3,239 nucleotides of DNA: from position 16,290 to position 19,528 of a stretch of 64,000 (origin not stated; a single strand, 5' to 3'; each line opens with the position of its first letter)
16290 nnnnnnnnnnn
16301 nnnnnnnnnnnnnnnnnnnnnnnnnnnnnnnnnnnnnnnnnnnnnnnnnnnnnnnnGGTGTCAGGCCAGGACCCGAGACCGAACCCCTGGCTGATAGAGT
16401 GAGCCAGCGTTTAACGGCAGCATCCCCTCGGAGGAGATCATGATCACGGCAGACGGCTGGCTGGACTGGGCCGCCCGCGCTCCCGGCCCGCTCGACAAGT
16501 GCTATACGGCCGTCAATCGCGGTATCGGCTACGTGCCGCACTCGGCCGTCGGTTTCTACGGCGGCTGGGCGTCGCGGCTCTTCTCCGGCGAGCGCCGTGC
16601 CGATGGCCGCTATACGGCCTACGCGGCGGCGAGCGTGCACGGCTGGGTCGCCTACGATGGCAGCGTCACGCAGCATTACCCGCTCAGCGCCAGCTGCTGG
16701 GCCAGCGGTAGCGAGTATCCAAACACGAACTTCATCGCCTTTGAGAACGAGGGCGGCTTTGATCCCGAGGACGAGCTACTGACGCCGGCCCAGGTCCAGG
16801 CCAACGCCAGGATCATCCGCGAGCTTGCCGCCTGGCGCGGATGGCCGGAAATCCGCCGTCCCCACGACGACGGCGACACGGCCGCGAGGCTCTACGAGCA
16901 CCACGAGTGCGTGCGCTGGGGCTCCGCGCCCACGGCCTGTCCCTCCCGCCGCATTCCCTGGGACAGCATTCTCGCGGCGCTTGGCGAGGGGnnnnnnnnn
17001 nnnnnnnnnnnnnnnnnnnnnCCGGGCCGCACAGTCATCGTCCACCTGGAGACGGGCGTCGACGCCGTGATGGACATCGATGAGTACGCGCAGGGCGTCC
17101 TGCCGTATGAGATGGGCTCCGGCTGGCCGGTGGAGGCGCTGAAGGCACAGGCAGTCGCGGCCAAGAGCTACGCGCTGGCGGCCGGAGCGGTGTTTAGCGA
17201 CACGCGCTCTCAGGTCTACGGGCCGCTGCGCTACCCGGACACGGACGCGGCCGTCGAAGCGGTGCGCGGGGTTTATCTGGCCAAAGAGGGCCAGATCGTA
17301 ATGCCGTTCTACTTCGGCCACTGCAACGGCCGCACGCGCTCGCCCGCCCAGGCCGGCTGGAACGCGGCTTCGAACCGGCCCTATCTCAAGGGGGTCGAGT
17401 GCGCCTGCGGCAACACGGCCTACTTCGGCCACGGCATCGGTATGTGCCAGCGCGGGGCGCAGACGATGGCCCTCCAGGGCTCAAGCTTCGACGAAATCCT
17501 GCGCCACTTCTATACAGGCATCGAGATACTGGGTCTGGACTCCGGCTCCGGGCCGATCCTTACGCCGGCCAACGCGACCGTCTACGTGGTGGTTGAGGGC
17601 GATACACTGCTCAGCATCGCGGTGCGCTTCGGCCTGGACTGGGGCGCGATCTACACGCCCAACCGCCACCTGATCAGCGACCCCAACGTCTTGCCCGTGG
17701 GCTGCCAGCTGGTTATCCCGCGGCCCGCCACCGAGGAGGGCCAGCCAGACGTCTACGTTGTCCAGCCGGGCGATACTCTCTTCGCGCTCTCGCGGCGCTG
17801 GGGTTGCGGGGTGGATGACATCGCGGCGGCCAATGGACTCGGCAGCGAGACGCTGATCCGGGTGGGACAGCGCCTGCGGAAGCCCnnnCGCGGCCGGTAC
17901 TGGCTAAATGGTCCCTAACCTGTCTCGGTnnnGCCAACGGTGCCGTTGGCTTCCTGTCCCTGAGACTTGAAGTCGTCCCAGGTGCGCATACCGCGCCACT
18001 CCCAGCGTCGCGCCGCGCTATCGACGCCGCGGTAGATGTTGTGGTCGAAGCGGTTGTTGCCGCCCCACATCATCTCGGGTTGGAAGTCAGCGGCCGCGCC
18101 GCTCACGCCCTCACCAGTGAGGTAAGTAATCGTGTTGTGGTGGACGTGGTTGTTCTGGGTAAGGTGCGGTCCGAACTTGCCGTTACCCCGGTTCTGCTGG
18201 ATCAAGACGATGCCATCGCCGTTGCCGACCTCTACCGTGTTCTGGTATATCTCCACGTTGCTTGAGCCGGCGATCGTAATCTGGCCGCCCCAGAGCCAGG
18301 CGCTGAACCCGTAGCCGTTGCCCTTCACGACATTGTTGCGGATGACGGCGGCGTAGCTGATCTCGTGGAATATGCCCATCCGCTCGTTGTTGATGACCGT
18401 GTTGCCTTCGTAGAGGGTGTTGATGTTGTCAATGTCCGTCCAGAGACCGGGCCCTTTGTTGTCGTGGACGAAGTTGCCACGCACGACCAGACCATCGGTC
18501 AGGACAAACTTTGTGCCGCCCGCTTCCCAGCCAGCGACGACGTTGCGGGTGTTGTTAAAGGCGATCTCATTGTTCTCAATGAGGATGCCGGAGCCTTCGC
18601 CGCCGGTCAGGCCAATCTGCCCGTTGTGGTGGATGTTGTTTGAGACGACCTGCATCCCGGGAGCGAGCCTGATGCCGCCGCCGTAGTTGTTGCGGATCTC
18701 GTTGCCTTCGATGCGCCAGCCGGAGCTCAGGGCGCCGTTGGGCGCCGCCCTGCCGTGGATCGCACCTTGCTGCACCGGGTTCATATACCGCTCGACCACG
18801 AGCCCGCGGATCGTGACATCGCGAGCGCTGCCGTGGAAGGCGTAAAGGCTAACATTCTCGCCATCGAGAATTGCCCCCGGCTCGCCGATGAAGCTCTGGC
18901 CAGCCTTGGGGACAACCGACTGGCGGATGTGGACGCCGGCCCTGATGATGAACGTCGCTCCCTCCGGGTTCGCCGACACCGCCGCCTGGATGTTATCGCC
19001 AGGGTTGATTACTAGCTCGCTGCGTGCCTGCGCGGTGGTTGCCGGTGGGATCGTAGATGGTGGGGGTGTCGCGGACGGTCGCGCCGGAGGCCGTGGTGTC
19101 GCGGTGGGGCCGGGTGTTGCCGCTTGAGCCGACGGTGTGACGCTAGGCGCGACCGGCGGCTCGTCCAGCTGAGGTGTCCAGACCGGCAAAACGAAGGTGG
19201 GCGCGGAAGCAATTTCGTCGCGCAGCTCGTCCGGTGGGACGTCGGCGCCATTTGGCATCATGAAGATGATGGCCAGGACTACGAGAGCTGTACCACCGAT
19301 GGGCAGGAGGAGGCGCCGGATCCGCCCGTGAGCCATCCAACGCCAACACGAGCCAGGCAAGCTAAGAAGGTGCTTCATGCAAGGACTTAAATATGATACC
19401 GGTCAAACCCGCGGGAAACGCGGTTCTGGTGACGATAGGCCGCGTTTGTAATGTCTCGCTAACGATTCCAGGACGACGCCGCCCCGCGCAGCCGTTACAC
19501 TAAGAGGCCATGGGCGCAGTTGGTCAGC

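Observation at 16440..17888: Signal-less tri-domain peptidoglycan hydrolase (amidase_2 + SpoIID + 2xLysM) adjacent to the CIS locus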

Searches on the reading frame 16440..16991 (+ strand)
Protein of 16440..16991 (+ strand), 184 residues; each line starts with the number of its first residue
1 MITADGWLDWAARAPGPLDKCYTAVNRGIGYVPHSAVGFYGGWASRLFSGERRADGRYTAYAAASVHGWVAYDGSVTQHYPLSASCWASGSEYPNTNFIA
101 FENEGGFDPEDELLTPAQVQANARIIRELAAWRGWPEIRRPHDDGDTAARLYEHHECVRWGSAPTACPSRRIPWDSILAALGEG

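Call 85: find_related_loci(query=A4, collection=viral_contigs, flank=10000)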
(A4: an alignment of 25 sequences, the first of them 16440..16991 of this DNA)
Query A4 (184 aa) in viral_contigs; peptide patterns used: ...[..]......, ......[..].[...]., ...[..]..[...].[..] (x = any residue, [..] = any of these).
29 stretches matched a pattern; 5 encode a relative of the query (tblastn E <= 1e-3); 5 distinct loci.
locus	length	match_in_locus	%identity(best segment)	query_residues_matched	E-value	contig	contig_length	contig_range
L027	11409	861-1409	56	1-184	5e-57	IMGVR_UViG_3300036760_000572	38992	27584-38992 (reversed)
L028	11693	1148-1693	50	2-177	6e-46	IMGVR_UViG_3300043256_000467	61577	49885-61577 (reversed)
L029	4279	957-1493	43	8-171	3e-36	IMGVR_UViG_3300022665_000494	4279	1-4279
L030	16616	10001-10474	34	1-171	6e-24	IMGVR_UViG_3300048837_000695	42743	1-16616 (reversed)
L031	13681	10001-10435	33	11-175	2e-16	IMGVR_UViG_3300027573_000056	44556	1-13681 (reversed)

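Call 89: search_protein_families(library=phrogs, proteins=[L027:42-551:+, L027:3338-4582:+, L027:4790-5452:+, L027:7567-8613:+, L027:8947-10341:+, L028:501-908:+, L028:2135-2599:+, L028:6255-6950:+, L028:10405-11112:+, L028:3774-4571:-], max_evalue=0.001)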
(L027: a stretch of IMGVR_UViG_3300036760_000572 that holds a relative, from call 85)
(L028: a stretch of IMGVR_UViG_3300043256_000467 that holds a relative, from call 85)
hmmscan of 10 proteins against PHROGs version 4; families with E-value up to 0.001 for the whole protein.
L027:42-551:+ (170 aa): 0 families

L027:3338-4582:+ (415 aa): 0 families

L027:4790-5452:+ (221 aa): 1 family
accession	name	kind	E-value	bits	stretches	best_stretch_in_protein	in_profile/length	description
phrog_34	-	DNA, RNA and nucleotide metabolism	1.7e-13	51.9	1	92-196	68-166/259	RusA-like Holliday junction resolvase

L027:7567-8613:+ (349 aa): 1 family
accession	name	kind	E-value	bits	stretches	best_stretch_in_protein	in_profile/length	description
phrog_2045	-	unknown function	6.6e-102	341.9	1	1-322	1-239/299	-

L027:8947-10341:+ (465 aa): 1 family
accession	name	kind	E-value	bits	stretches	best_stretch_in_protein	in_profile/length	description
phrog_31813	-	unknown function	1.9e-13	51.2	1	279-439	205-363/378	-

L028:501-908:+ (136 aa): 0 families

L028:2135-2599:+ (155 aa): 0 families

L028:6255-6950:+ (232 aa): 1 family
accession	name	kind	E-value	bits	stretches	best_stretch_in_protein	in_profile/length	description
phrog_4776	-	unknown function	2.8e-39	136.2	1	19-227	19-231/237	-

L028:10405-11112:+ (236 aa): 3 families
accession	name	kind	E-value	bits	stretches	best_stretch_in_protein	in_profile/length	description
phrog_111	-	other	3.7e-28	100.2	1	53-235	63-202/345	DNA methyltransferase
phrog_6083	-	DNA, RNA and nucleotide metabolism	5e-06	27.6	1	169-235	5-66/94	DNA methylase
phrog_22740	-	unknown function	9.5e-05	23.8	0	132-159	52-82/99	-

L028:3774-4571:- (266 aa): 0 families
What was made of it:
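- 16440..16991 (+): Amidase_2 domain (residues 1-184), a zinc N-acetylmuramoyl-L-alanine amidase of the endolysin/AmpD type. Relatives at 50-56% identity occur in phage contigs (calls 85, 89).
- On Phage endolysin: Amidase module: yes, L027 and L028 at 50-56% identity (calls 85, 89).
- Closest known: Modular phage endolysins with an Amidase_2 catalytic module and LysM wall-binding repeats. Same: The amidase module is 50-56% identical to proteins in phage contigs (calls 85, 89).
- The amidase module has relatives at 50-56% identity in IMG/VR contigs that carry RusA, methylase and PHROG-only genes (calls 85, 89). Phage relatives of the amidase point to lysis (calls 85, 89).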

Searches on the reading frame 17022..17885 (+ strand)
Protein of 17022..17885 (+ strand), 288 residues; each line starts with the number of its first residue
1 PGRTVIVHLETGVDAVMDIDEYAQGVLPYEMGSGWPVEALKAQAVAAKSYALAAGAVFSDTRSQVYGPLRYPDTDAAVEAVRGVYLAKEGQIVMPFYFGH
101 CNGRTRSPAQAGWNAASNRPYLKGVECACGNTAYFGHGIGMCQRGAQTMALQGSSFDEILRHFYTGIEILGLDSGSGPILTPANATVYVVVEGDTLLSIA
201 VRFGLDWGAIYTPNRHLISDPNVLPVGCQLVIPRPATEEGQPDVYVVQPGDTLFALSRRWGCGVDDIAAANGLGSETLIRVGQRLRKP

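Call 100: find_related_loci(query=A5, collection=viral_contigs, flank=8000)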
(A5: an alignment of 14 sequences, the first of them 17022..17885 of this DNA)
Query A5 (288 aa) in viral_contigs; peptide patterns used: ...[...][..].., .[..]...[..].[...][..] (x = any residue, [..] = any of these).
62 stretches matched a pattern, but none encodes a relative of the query by tblastn (E <= 1e-3).
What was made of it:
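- On Phage endolysin: SpoIID+LysM part: none in IMG/VR (call 100).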

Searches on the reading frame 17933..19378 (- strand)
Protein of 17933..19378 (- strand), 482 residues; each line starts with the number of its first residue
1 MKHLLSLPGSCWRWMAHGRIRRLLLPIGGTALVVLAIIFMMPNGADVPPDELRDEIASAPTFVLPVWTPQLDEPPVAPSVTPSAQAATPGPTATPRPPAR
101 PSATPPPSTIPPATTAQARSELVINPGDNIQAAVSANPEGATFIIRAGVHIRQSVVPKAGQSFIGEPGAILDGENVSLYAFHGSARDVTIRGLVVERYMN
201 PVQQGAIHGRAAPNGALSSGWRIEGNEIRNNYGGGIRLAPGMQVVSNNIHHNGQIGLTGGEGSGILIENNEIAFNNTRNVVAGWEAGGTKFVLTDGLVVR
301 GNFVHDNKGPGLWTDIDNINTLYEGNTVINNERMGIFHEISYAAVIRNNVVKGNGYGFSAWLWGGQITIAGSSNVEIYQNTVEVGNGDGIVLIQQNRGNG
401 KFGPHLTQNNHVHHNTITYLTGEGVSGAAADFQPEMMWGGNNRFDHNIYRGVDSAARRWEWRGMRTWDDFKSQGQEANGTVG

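Call 7: search_protein_families(library=pfam, proteins=[window:17933-19378:-], max_evalue=0.01)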
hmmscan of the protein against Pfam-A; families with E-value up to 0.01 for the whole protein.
window:17933-19378:- (482 aa): 2 families
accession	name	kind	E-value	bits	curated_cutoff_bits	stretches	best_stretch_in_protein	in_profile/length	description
PF13229.12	Beta_helix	-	3.5e-23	82.4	25.9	2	218-372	8-156/158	Right handed beta helix region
PF05048.19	NosD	-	2.5e-09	37.4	23.6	2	320-426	70-154/212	Periplasmic copper-binding protein (NosD)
